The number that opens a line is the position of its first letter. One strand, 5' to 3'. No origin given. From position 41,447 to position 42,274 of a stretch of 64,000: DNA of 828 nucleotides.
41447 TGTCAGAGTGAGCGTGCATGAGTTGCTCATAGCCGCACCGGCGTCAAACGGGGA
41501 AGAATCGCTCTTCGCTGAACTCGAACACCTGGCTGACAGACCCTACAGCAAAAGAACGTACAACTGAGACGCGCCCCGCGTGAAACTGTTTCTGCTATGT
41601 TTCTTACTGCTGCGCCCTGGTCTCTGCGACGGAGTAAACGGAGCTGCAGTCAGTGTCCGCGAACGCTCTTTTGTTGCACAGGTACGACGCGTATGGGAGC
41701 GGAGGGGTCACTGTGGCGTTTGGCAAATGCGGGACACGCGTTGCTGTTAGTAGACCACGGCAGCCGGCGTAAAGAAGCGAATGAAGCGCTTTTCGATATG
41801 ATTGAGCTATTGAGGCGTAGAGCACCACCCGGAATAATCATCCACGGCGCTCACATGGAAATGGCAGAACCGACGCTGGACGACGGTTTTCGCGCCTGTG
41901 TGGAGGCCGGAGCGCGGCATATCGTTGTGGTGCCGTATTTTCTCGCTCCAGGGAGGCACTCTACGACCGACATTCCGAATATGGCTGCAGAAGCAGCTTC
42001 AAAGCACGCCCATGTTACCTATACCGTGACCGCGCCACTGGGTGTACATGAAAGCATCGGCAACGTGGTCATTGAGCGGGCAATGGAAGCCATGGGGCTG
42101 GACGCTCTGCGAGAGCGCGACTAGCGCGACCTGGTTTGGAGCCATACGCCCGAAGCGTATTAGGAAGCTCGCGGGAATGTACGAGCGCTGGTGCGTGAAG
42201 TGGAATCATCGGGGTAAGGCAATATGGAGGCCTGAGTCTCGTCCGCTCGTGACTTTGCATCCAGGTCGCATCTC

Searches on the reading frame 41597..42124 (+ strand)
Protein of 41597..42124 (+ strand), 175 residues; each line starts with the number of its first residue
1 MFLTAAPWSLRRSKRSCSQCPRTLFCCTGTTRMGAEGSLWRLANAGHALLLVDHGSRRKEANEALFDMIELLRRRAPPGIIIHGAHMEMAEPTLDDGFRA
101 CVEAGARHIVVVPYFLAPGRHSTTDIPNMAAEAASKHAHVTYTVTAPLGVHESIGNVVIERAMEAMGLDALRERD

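Call 4: search_protein_families(library=pfam, proteins=[window:41597-42124:+])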
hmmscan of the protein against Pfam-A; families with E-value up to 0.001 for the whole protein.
window:41597-42124:+ (175 aa): 1 family
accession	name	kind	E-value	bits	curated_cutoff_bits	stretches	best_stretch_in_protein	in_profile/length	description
PF01903.22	CbiX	-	1e-28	100.1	22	1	54-159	1-105/106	CbiX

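Call 11: search_protein_families(library=ncbifam, proteins=[window:41597-42124:+])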
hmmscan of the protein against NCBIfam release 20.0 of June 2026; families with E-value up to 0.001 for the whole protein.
window:41597-42124:+ (175 aa): 6 families
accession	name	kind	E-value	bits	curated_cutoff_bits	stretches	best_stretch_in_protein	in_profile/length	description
NF002090.2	PRK00923.1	subfamily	2.5e-19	69.6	120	1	48-164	2-128/129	sirohydrochlorin nickelochelatase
NF033198.0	F430_CfbA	equivalog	3e-19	69.2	120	1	48-163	1-121/122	sirohydrochlorin nickelochelatase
NF004449.0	PRK05782.1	equivalog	8.5e-11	41.4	298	1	48-167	5-130/333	bifunctional sirohydrochlorin cobalt chelatase/precorrin-8X methylmutase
NF002671.0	PRK02395.1-3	equivalog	2.9e-10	39.9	258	1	45-165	132-253/262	hypothetical protein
NF002672.0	PRK02395.1-4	subfamily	9.4e-08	31.2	435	1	42-168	146-275/486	hypothetical protein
NF002670.0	PRK02395.1-1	equivalog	0.00028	20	324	0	85-128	183-222/292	hypothetical protein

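Call 21: search_solved_structures(query=window:41597-42121:+, show_alignments=2)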
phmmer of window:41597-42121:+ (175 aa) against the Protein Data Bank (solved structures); distinct sequences matched with E-value up to 0.001: 6.
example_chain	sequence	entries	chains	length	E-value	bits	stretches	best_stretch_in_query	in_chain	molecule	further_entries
6jv6_A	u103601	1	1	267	6.2e-17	65.7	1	47-162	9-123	Sirohydrochlorin ferrochelatase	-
5zt7_A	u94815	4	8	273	1.1e-16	64.8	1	46-164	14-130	Sirohydrochlorin ferrochelatase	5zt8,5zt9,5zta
6m25_A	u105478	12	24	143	7.4e-14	55.7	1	48-139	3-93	Sirohydrochlorin cobaltochelatase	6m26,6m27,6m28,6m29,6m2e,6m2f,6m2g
6m2a_A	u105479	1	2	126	9e-14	55.4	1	48-162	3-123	Sirohydrochlorin cobaltochelatase,Sirohydrochlorin cobaltochelatase,Sirohydrochlorin cobal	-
8i56_A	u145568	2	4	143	1.9e-13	54.3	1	48-139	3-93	Sirohydrochlorin cobaltochelatase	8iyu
3lyh_A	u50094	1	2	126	2.7e-09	40.8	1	47-160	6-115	Cobalamin (Vitamin B12) biosynthesis CbiX protein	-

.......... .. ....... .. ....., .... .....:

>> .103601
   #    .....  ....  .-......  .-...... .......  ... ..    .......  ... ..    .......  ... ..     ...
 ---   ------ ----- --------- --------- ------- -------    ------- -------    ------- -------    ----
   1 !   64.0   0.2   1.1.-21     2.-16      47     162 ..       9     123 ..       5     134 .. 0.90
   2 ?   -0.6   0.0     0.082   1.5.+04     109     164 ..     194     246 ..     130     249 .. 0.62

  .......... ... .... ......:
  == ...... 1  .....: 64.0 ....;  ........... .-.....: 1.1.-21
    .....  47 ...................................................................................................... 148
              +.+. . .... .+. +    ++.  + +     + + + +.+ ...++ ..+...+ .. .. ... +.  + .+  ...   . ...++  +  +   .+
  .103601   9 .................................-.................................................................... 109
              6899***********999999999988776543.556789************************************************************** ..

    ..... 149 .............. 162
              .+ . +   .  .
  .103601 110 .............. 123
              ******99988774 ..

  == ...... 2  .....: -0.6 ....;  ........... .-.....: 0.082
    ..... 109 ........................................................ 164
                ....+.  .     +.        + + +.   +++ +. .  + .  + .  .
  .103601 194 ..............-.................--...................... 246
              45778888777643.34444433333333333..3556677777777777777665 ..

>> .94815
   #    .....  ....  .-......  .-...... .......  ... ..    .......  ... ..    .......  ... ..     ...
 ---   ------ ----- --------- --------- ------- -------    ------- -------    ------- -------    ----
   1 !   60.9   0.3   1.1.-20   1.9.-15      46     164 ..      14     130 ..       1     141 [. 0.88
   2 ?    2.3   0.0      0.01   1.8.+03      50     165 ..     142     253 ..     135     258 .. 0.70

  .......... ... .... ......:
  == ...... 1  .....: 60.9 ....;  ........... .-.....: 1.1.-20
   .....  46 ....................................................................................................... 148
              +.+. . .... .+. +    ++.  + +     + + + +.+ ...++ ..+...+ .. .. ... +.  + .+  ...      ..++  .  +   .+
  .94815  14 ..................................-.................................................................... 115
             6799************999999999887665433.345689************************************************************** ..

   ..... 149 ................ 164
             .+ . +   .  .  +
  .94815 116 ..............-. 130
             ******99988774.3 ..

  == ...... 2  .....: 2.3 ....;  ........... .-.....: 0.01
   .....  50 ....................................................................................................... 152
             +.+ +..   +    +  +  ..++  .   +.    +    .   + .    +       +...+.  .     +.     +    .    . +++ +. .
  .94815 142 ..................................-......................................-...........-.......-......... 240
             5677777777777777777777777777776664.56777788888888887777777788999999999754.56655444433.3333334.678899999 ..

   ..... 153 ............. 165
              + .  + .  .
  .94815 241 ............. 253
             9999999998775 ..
